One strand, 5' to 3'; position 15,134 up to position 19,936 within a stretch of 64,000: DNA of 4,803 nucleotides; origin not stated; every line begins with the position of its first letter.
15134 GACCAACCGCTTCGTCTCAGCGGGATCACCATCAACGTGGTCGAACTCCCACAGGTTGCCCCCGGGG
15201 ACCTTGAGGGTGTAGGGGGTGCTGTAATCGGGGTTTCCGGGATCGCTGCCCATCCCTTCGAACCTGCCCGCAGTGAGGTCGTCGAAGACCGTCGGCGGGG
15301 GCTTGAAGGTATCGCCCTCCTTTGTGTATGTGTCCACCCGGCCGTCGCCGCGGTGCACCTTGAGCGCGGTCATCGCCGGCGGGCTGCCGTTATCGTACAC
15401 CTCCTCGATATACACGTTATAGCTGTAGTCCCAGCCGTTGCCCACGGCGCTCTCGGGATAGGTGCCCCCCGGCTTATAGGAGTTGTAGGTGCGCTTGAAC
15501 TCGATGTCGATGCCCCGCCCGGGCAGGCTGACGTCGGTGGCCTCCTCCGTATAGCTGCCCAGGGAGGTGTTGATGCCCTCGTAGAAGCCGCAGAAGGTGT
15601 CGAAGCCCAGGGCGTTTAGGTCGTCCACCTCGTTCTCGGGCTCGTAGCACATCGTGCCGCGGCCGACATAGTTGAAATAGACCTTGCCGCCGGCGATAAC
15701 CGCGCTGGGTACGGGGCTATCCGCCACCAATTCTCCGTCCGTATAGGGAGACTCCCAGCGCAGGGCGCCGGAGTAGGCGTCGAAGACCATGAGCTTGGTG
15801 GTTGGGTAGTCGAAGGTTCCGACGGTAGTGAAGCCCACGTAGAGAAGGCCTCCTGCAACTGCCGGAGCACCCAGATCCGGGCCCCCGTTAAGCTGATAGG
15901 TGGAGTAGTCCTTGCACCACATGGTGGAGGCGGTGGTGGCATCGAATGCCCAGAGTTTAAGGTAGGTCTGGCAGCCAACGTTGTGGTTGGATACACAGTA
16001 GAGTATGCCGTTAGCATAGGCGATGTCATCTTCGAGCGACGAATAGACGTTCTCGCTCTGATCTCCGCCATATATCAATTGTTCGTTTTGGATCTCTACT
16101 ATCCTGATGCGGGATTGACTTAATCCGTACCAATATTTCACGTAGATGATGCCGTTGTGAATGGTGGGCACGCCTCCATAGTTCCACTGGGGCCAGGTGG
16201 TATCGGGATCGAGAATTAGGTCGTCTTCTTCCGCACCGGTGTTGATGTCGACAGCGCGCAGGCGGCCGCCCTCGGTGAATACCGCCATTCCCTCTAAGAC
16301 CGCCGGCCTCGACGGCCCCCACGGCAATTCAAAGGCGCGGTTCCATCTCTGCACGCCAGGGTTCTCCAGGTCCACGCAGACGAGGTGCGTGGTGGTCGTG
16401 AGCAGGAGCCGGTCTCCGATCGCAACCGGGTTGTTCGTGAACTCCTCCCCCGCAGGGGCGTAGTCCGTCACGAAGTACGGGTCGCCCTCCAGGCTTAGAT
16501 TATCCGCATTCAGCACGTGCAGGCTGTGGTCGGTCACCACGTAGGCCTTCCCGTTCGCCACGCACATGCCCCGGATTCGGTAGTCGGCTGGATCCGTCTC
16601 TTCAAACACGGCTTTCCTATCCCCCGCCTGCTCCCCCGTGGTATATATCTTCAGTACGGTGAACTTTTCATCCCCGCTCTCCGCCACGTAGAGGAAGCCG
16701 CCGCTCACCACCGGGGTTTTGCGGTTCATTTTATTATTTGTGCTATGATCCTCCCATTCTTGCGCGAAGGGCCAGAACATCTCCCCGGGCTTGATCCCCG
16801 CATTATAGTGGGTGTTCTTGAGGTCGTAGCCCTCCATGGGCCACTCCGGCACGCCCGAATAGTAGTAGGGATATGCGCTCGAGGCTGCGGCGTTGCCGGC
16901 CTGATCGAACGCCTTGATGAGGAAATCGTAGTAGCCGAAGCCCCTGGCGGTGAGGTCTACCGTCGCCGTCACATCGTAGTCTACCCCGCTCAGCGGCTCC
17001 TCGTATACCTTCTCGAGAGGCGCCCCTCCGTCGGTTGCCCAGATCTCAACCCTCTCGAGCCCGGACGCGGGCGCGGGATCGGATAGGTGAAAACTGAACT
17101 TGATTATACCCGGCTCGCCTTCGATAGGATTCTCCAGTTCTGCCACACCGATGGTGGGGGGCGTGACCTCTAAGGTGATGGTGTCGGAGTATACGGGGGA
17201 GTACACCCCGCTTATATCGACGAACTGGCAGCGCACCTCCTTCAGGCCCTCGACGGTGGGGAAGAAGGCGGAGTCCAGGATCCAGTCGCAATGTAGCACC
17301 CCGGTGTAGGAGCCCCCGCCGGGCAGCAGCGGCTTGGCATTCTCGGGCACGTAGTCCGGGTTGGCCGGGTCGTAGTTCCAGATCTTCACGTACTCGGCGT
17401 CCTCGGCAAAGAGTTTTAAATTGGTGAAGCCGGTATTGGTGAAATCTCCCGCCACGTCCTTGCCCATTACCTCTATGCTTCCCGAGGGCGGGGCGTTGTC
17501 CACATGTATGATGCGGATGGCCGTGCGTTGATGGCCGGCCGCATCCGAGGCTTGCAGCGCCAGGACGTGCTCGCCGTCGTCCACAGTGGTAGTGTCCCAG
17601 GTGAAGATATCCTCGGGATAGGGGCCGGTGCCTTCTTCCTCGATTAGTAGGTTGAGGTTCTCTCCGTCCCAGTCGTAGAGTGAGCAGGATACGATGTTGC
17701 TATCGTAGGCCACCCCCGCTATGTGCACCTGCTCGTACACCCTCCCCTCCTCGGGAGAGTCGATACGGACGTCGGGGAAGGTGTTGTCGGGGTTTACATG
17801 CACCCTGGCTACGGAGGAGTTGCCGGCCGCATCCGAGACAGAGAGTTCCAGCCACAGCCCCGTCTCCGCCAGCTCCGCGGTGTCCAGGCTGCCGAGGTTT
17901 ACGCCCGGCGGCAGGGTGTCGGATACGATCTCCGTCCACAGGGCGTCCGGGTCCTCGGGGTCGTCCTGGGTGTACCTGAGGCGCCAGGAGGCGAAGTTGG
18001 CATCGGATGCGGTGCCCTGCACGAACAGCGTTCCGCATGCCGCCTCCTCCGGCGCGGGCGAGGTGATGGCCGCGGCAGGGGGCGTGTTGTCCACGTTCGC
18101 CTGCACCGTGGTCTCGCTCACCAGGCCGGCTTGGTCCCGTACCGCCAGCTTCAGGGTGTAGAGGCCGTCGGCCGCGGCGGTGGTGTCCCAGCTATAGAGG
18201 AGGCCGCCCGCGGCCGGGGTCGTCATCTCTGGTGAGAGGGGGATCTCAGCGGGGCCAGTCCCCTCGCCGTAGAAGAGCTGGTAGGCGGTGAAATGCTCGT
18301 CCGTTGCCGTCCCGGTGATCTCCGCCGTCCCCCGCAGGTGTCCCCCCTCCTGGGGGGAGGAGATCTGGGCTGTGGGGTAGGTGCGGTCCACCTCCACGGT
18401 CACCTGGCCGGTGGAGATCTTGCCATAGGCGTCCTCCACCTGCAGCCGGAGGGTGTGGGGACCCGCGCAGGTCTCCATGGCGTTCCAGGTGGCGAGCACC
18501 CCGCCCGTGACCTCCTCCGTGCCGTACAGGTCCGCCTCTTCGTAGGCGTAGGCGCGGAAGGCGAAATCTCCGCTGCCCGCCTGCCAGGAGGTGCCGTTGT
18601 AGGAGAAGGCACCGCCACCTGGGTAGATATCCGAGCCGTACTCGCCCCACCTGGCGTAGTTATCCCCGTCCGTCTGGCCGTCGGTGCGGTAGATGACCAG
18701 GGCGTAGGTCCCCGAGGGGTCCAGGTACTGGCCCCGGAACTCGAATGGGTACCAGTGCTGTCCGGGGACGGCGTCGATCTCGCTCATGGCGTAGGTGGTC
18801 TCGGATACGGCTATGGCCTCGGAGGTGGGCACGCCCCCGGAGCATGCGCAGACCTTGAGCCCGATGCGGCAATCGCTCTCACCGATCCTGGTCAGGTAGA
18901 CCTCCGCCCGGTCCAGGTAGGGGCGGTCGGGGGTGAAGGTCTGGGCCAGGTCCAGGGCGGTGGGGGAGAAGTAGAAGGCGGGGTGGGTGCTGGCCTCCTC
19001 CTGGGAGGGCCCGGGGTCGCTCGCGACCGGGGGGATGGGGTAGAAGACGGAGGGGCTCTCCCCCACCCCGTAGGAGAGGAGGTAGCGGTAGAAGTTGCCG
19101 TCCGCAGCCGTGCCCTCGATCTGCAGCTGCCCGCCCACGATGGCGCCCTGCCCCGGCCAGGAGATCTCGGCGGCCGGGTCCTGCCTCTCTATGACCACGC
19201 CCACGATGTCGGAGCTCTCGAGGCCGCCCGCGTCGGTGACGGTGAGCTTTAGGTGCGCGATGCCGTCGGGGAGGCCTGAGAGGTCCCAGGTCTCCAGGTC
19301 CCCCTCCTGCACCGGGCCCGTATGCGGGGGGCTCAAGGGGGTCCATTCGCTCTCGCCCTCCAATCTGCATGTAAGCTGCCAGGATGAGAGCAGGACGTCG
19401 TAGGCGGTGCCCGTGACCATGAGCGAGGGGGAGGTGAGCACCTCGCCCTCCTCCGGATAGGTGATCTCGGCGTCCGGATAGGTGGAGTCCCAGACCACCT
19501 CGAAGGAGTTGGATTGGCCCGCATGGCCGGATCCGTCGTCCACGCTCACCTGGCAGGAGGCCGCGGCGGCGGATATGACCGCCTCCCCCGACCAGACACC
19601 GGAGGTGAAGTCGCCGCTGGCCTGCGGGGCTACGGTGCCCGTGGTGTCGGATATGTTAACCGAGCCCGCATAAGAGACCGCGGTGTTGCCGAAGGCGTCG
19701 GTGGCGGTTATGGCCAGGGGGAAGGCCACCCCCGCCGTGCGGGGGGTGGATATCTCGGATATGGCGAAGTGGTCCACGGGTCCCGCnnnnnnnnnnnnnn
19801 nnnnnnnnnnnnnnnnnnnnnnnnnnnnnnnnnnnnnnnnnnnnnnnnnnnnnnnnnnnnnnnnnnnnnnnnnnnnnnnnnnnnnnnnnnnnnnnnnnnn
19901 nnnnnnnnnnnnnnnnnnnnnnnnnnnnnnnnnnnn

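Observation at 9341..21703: Unusual domain stack on a Sec/lipoprotein-signal Rhs with no dedicated secretion genes nearby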

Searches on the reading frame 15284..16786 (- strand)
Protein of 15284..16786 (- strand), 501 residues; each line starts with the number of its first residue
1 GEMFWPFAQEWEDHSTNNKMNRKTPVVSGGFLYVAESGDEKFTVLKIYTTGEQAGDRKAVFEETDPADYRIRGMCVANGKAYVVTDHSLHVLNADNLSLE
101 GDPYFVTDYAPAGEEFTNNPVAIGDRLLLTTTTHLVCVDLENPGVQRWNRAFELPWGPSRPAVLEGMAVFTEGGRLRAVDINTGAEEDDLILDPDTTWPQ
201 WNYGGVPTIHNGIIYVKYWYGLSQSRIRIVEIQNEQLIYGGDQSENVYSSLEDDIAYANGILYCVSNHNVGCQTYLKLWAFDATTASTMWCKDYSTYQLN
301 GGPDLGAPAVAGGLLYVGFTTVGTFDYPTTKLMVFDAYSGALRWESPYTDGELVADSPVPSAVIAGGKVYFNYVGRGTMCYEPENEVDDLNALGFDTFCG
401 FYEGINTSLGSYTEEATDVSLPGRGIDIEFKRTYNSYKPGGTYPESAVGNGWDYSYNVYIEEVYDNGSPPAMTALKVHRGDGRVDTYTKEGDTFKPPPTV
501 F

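Call 28: find_homologous_proteins(query=window:15284-16786:-, max_evalue=0.00001)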
Query window:15284-16786:-: 8000 candidates shared short words with the query, none scored E <= 0.00001.

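Call 40: search_protein_representatives(protein=window:15284-16786:-)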
Query: 501 residues. Proteins with E-value up to 0.001 (for the whole library): 197; up to 1e-10: 2; up to 1e-30: 1. The best 150 are listed.
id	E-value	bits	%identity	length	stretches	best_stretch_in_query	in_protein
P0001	3.7e-69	250.4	39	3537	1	2-501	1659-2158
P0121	5.1e-20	88.2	31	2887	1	113-469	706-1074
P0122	5.5e-10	55.1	32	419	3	160-330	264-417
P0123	1.4e-09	53.8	40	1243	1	384-498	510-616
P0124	2.5e-09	53.0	38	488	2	258-372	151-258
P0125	4.2e-09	52.2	50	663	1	403-501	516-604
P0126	1.5e-08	50.4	45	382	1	402-495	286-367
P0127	1.5e-08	50.4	42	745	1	393-491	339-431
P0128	2.1e-08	49.9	44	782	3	255-364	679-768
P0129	2.7e-08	49.5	32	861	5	142-351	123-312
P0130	3.7e-08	49.1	46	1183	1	410-498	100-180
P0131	3.7e-08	49.1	49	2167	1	404-496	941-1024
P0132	6.8e-08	48.2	35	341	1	395-501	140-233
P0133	6.9e-08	48.2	41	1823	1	392-493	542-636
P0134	1.1e-07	47.6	43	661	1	385-499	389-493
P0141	4.8e-07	45.4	41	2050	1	404-493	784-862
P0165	5.2e-06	42.0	45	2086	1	403-484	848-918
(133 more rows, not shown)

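Call 43: search_protein_families(library=pfam, max_evalue=0.00001, proteins=[P0121, P0131, P0141, P0165])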
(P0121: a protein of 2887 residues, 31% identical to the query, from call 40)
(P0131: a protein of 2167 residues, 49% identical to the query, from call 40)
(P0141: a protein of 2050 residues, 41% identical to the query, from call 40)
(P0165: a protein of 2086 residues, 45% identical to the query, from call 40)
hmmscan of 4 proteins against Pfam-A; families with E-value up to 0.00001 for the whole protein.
P0121 (2887 aa): 2 families
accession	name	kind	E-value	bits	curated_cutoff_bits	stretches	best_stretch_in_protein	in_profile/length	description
PF05593.20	RHS_repeat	-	8.3e-76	249.6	22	3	1974-2008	1-35/38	RHS Repeat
PF20148.4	DUF6531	-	7.3e-15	55.5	24.1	1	1000-1088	2-74/74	Domain of unknown function (DUF6531)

P0131 (2167 aa): 5 families
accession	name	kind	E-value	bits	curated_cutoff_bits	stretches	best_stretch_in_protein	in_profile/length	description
PF05593.20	RHS_repeat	-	8.3e-125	405.7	22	17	1513-1549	1-37/38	RHS Repeat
PF16158.11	N_BRCA1_IG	-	4.2e-23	82.4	28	1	804-908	1-108/108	Ig-like domain from next to BRCA1 gene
PF20148.4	DUF6531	-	3.8e-20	72.4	24.1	1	940-1013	2-74/74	Domain of unknown function (DUF6531)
PF01835.25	MG2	-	1.1e-10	42.1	32.8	0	725-783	33-91/96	MG2 domain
PF03527.20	RHS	-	1e-06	28.9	27.9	0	1906-1940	3-37/38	RHS protein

P0141 (2050 aa): 5 families
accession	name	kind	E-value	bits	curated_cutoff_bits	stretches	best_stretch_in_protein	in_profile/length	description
PF05593.20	RHS_repeat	-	3e-130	423.1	22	12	1356-1393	1-38/38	RHS Repeat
PF16158.11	N_BRCA1_IG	-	9.4e-23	81.3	28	1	647-751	1-108/108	Ig-like domain from next to BRCA1 gene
PF20148.4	DUF6531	-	3.3e-19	69.4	24.1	1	783-856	2-74/74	Domain of unknown function (DUF6531)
PF00041.27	fn3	-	5.5e-13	49.4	25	0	161-250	2-81/84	Fibronectin type III domain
PF09056.16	Phospholip_A2_3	-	2.3e-07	31.8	29.4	1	1938-2001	36-108/110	Prokaryotic phospholipase A2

P0165 (2086 aa): 3 families
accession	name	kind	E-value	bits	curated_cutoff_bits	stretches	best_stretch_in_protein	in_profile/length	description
PF05593.20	RHS_repeat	-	1.4e-115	376.3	22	10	1637-1669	1-33/38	RHS Repeat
PF16158.11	N_BRCA1_IG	-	6.9e-20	72.1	28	1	708-816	1-108/108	Ig-like domain from next to BRCA1 gene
PF20148.4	DUF6531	-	1.4e-17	64.2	24.1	1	848-921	2-74/74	Domain of unknown function (DUF6531)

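Call 62: find_encoding_contigs(protein=P0121, flank=8000, max_places=3)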
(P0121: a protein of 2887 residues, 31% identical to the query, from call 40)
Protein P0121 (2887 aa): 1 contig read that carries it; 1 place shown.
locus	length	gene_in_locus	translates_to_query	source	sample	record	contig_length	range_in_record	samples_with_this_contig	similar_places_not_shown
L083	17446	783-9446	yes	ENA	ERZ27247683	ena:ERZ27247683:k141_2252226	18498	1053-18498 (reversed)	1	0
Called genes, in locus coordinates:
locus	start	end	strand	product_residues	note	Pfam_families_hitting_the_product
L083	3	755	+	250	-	?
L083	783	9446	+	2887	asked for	PF20148:DUF6531, PF05593:RHS_repeat, PF25023:TEN_YD-shell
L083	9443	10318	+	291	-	PF07719:TPR_2 (faint), PF00515:TPR_1 (faint), PF13174:TPR_6 (faint), PF13374:TPR_10 (faint), PF12895:ANAPC3 (weak), PF14559:TPR_19 (weak), PF13424:TPR_12, PF14559:TPR_19 (weak), +12 more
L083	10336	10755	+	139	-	PF12773:DZR (weak), PF13240:Zn_Ribbon_1 (weak)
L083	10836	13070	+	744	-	PF18986:DUF5719 (faint), PF00415:RCC1 (faint), PF25390:WD40_RLD, PF13540:RCC1_2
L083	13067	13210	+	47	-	-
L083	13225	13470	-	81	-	-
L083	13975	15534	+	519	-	PF04715:, PF00425:Chorismate_bind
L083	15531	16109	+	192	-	PF00117:GATase, PF07722:Peptidase_C26 (faint)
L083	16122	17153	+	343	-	PF02885:Glycos_trans_3N, PF00591:Glycos_transf_3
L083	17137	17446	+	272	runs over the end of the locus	PF00218:IGPS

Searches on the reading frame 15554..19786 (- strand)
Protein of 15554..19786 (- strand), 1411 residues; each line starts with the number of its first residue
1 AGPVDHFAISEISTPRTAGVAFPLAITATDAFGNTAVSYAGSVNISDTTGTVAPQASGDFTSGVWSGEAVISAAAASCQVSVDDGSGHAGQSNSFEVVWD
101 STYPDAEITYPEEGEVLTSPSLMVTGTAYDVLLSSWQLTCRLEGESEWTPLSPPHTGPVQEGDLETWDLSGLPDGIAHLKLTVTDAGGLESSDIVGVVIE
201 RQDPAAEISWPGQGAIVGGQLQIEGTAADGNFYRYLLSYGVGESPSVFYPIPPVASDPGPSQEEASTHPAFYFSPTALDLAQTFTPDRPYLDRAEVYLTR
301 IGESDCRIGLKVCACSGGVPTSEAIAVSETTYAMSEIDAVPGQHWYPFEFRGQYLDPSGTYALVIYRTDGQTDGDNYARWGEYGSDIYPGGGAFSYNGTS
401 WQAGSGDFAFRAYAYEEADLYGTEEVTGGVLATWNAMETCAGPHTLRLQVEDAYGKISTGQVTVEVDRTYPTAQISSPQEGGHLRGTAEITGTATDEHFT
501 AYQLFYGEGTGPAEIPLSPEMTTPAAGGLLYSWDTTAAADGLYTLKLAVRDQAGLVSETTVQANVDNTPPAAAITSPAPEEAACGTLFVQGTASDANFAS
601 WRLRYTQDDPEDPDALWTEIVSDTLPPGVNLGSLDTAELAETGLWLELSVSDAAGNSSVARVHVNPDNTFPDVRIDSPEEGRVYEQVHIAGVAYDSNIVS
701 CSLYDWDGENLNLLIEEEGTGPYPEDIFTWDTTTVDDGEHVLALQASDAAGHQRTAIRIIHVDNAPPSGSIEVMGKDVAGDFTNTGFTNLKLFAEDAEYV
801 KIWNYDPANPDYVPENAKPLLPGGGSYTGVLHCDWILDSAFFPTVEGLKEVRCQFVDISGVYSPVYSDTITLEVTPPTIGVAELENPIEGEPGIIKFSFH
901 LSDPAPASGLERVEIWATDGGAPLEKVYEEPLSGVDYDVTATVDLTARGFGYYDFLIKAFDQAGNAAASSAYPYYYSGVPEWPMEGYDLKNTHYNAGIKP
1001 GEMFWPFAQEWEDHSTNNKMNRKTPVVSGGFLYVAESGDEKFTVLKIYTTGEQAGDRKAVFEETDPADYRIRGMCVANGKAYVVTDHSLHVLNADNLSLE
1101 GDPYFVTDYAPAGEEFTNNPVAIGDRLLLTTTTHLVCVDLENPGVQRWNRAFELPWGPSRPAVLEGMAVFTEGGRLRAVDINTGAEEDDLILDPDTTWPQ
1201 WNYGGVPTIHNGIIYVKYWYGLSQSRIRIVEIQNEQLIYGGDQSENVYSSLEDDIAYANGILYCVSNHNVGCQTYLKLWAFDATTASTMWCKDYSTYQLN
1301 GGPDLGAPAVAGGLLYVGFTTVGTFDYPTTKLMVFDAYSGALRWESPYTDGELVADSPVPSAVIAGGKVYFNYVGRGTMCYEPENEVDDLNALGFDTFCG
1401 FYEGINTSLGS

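Call 14: find_related_loci(query=window:15554-19786:-, collection=genome_contigs, flank=10000)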
Query window:15554-19786:- (1411 aa) in genome_contigs; peptide patterns used: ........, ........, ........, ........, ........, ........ (x = any residue, [..] = any of these).
23 stretches matched a pattern, but none encodes a relative of the query by tblastn (E <= 1e-3).

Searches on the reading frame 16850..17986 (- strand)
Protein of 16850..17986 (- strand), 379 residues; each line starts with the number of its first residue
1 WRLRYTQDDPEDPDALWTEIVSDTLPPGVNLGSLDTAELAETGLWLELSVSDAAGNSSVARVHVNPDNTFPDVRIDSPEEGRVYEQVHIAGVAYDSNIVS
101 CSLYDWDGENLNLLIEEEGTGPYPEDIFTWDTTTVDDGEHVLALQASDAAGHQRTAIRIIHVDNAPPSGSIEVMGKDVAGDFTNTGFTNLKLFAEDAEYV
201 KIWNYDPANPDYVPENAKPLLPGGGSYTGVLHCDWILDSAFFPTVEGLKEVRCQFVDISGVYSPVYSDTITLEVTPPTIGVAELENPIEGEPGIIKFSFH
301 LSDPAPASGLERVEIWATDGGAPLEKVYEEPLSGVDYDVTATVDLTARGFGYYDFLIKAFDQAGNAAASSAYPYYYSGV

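Call 9: search_protein_families(library=pfam, max_evalue=1, proteins=[window:16850-17986:-])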
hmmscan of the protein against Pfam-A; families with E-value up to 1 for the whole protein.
seq(379 aa): 5 families
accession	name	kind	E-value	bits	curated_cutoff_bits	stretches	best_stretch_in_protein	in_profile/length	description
PF13750.12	Big_3_3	-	3.7e-05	23.9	27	1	128-192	5-70/157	Bacterial Ig-like domain (group 3)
PF17957.7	Big_7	-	8e-05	23.6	24.1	1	71-142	1-68/70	Bacterial Ig domain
PF19077.6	Big_13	-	0.00012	22.9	27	1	132-160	69-98/102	Bacterial Ig-like domain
PF13754.12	Big_3_4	-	0.014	15.7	27.3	1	135-188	31-83/106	Domain of unknown function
PF12245.14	Big_3_2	-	0.2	12.3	23.3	0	45-60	98-113/122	Bacterial Ig-like domain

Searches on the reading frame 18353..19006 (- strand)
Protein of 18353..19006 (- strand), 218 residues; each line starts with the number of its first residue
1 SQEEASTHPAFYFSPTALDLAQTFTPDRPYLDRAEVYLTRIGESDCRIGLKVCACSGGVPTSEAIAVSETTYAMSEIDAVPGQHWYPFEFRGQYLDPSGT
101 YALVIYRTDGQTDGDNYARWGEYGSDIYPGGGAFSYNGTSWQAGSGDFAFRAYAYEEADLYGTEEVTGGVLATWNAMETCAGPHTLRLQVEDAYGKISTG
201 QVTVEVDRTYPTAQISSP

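Call 9: search_protein_families(library=pfam, max_evalue=1, proteins=[window:18353-19006:-])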
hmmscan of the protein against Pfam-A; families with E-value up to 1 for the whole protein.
seq(218 aa): 2 families
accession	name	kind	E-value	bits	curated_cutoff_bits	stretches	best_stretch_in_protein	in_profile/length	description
PF17963.7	Big_9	-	0.072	14.4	23.6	1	160-204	44-88/89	Bacterial Ig domain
PF19077.6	Big_13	-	0.16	12.9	27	1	174-207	67-101/102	Bacterial Ig-like domain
